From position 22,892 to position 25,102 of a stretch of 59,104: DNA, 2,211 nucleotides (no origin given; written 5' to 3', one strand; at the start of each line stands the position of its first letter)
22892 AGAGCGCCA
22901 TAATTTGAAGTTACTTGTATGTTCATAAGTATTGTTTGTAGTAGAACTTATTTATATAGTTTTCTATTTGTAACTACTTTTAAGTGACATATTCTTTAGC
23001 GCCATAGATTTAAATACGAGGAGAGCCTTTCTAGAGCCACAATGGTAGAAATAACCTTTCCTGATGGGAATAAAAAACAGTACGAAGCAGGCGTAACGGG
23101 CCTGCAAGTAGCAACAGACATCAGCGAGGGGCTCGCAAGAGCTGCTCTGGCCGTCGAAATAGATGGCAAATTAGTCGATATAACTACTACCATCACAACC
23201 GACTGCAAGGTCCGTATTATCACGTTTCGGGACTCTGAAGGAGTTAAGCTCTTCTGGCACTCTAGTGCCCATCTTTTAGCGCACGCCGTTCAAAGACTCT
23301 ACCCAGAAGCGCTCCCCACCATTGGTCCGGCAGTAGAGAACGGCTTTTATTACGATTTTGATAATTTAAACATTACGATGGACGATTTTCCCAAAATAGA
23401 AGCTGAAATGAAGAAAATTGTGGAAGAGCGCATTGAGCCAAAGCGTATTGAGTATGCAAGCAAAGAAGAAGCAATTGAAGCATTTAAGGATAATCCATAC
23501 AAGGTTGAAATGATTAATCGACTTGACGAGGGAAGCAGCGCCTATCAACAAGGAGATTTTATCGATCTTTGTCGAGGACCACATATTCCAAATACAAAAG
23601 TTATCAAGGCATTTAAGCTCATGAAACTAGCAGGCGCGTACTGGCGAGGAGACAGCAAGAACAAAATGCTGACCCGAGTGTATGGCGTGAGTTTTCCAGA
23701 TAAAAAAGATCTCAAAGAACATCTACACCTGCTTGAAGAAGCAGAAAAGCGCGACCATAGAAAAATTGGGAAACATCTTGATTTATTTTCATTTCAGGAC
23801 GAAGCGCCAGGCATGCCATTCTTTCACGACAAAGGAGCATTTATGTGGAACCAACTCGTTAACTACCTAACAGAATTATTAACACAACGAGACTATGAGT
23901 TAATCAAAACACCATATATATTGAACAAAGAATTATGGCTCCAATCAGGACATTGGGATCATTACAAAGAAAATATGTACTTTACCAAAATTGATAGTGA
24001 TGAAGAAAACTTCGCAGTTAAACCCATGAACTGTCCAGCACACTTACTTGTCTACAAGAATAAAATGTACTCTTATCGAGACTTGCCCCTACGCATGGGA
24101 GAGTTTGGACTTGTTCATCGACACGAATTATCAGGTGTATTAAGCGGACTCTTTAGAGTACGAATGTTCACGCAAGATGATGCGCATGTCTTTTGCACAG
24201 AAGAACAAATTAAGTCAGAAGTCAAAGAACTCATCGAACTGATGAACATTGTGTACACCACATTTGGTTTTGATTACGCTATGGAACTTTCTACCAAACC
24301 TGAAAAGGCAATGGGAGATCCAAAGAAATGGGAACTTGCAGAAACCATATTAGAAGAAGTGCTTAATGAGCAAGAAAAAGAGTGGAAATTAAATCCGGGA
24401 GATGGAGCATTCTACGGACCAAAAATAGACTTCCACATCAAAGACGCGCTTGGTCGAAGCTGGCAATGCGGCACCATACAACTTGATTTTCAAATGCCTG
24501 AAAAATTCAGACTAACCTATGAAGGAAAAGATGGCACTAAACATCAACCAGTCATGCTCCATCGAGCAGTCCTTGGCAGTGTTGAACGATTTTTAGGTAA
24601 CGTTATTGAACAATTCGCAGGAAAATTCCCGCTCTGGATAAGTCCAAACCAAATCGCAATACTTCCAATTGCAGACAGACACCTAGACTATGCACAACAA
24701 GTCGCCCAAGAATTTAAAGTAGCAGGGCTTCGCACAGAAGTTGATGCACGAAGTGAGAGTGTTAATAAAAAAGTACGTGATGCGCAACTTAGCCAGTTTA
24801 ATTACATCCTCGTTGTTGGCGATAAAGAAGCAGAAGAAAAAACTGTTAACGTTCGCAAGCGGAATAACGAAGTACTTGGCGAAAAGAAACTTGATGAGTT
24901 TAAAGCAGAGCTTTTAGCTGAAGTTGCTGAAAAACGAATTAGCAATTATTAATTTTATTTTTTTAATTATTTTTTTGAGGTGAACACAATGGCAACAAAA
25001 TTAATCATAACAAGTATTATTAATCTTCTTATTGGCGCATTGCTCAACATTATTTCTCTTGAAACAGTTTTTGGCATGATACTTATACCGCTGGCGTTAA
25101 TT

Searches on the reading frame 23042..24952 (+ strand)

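Call 82: search_protein_families(library=pfam, proteins=[window:23042-24952:+], max_evalue=0.00001)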
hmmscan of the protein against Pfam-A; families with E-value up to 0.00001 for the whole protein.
window:23042-24952:+ (636 aa): 4 families
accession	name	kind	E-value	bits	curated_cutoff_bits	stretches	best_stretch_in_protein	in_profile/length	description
PF00587.30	tRNA-synt_2b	-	1.5e-48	165.7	29.3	1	317-524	4-178/179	tRNA synthetase class II core domain (G, H, P, S and T)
PF03129.25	HGTP_anticodon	-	5.3e-23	81.4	21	1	537-625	1-92/94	Anticodon binding domain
PF07973.19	tRNA_SAD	-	2.2e-17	63.2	24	1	168-214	4-44/44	Threonyl and Alanyl tRNA synthetase second additional domain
PF02824.27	TGS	-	4.8e-11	43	22.2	1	3-61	2-60/60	TGS domain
